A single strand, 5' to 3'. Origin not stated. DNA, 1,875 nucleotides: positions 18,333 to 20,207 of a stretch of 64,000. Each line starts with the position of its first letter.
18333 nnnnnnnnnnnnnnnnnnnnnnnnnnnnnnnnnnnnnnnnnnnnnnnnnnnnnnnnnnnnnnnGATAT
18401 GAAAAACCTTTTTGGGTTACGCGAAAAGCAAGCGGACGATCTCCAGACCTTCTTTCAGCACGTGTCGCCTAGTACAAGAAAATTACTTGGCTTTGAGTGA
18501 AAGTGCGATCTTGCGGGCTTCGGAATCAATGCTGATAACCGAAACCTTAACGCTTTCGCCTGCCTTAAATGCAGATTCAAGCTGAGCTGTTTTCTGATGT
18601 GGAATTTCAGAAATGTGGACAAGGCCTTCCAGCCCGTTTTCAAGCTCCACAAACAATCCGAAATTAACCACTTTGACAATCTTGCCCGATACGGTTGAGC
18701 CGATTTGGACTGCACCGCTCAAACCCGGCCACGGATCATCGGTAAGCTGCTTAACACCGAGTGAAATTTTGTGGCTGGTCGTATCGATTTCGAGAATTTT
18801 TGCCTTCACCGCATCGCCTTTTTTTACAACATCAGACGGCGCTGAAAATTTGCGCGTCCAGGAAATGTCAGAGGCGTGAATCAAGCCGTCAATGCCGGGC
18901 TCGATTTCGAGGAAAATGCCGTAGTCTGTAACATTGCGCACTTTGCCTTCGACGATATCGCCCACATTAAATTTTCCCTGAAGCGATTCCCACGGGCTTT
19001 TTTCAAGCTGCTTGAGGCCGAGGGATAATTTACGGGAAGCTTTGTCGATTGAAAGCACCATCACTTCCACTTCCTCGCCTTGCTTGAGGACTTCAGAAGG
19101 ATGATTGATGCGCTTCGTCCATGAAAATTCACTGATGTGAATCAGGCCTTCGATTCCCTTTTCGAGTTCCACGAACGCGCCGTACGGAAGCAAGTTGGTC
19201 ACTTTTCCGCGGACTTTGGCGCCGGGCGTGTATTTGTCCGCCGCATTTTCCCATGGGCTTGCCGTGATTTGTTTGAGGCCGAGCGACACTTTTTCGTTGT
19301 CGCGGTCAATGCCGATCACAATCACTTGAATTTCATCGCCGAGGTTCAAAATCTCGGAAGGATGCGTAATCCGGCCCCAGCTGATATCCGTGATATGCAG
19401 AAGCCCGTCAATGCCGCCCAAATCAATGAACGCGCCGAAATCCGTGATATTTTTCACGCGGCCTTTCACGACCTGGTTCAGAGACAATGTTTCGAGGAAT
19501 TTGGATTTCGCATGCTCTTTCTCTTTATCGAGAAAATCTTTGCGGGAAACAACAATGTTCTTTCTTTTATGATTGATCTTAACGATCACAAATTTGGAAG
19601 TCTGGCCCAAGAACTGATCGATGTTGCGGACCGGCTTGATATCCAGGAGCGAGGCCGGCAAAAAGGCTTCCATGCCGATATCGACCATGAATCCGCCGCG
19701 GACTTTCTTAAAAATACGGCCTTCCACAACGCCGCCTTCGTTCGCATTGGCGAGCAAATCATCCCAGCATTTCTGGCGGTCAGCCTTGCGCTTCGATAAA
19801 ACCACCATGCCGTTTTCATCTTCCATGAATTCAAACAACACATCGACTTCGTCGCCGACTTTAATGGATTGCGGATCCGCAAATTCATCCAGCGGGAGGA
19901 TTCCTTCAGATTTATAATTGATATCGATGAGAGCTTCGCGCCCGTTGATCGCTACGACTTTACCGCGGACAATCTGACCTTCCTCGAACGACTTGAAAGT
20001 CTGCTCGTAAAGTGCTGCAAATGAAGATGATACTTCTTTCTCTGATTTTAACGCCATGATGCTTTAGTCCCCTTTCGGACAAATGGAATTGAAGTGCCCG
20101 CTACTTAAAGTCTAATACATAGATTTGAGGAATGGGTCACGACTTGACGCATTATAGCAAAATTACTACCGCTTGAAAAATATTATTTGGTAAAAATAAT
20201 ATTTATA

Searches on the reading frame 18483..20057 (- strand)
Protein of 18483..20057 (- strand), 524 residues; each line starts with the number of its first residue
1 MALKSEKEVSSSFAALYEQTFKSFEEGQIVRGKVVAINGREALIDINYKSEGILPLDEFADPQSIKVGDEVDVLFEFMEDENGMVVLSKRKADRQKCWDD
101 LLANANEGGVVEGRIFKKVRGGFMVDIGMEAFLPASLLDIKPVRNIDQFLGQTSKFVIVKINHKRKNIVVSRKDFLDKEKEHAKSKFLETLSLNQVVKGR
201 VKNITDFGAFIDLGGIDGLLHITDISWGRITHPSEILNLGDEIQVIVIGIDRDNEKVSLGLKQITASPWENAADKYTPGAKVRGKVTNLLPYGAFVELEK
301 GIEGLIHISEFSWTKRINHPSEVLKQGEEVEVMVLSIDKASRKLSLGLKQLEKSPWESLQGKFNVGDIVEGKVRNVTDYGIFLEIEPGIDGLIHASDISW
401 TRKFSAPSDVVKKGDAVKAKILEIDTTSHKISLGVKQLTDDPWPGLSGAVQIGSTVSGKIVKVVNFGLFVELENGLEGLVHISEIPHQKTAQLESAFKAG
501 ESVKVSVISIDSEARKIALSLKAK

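Call 31: search_protein_families(library=pfam, proteins=[window:18483-20057:-], max_evalue=0.00001)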
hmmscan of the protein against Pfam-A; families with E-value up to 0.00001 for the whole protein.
window:18483-20057:- (524 aa): 6 families
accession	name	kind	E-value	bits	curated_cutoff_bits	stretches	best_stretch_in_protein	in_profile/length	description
PF00575.29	S1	-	1.4e-99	327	22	6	362-436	1-74/74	S1 RNA binding domain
PF23459.1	S1_RRP5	-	1.5e-27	96.4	27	2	452-521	3-72/72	RRP5 S1 domain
PF21710.3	Spt6_S1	-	1.8e-22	79.8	27.5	1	362-434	13-85/91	Spt6, S1/OB domain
PF13509.12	S1_2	-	4e-10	40.1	21.8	0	452-488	1-36/61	S1 domain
PF24685.1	OB_RRP5_4th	-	4.4e-07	30.3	31.5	0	451-510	7-71/92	RRP5 OB-fold domain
PF17092.11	PCB_OB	-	8.6e-06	26.9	27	0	355-418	20-94/111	Penicillin-binding protein OB-like domain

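Call 32: find_related_loci(query=window:18483-20057:-, collection=genome_contigs, flank=10000)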
Query window:18483-20057:- (524 aa) in genome_contigs; peptide patterns used: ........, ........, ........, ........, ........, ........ (x = any residue, [..] = any of these).
599 stretches matched a pattern (row limit reached: there are more); 567 encode a relative of the query (tblastn E <= 1e-3); the best 80 are kept; 80 distinct loci.
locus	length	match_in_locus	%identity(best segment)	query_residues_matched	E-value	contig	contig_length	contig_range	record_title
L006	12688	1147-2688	64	9-524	0e+0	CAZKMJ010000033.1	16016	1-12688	MAG TPA_asm: uncultured bacterium isolate SRP342105_co1_334 genome assembly, contig: NODE_4911_length_16016_cov_4.850135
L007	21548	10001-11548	63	9-524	0e+0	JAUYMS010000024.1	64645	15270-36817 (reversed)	MAG: Candidatus Omnitrophota bacterium isolate C24_metabat.bin.98 C24_k141_193763, whole genome shotgun sequence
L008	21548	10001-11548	62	9-524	0e+0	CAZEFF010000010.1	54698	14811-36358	MAG TPA_asm: uncultured bacterium isolate SRP342105_co1_304 genome assembly, contig: NODE_743_length_54698_cov_7.609355,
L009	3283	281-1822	60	9-522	0e+0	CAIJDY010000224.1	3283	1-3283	MAG: Candidatus Omnitrophica bacterium isolate AM5_bin-0692 genome assembly, contig: bin-0692:224/229, whole genome shot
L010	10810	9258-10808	60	11-522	0e+0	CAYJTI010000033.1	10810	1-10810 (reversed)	MAG TPA_asm: uncultured bacterium isolate ERP125453_co1_299 genome assembly, contig: NODE_7058_length_10810_cov_4.921618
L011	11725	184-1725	59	9-522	0e+0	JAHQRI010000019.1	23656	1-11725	MAG: Candidatus Omnitrophota bacterium isolate Go_SlDig_bin_476 Go_SlDig_6000_length_23659_cov_4.302694, whole genome sh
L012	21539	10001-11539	59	9-521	0e+0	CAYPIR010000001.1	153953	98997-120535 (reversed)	MAG TPA_asm: uncultured bacterium isolate SRP263991_co2_45 genome assembly, contig: NODE_27_length_153953_cov_14.552431,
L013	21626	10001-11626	61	9-524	0e+0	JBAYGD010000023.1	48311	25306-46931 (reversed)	MAG: Candidatus Omnitrophota bacterium isolate SO_2016_GW1_117 scaffold01391_OW334_2016, whole genome shotgun sequence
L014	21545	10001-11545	59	9-522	0e+0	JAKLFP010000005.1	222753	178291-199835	MAG: Candidatus Omnitrophota bacterium isolate RA.bin19 RA.bin19_5, whole genome shotgun sequence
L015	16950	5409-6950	61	9-524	0e+0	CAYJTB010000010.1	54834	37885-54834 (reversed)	MAG TPA_asm: uncultured bacterium isolate ERP125453_co1_402 genome assembly, contig: NODE_400_length_54834_cov_9.876924,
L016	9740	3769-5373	55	12-522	0e+0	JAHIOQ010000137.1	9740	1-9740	MAG: Candidatus Omnitrophota bacterium isolate KR13_S3.mb.139 KR13_S3.mb.139_k141_515596, whole genome shotgun sequence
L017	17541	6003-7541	55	10-522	0e+0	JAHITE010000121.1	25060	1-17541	MAG: Candidatus Omnitrophota bacterium isolate MM_PC_MetaG.mb.2 MM_PC_MetaG.mb.2_k141_1921647, whole genome shotgun sequ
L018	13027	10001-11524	54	16-522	0e+0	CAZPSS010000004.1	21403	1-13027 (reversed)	MAG TPA_asm: uncultured Planctomycetia bacterium isolate SRP256446_co1_219 genome assembly, contig: NODE_731_length_2140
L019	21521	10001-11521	54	16-522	0e+0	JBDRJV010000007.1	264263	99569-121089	MAG: Candidatus Omnitrophota bacterium isolate MEGAHIT-group-1.676 k141_7156852, whole genome shotgun sequence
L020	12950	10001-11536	54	12-523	0e+0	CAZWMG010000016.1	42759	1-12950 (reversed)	MAG TPA_asm: uncultured Planctomycetia bacterium isolate SRP167671_co1_128 genome assembly, contig: NODE_981_length_4275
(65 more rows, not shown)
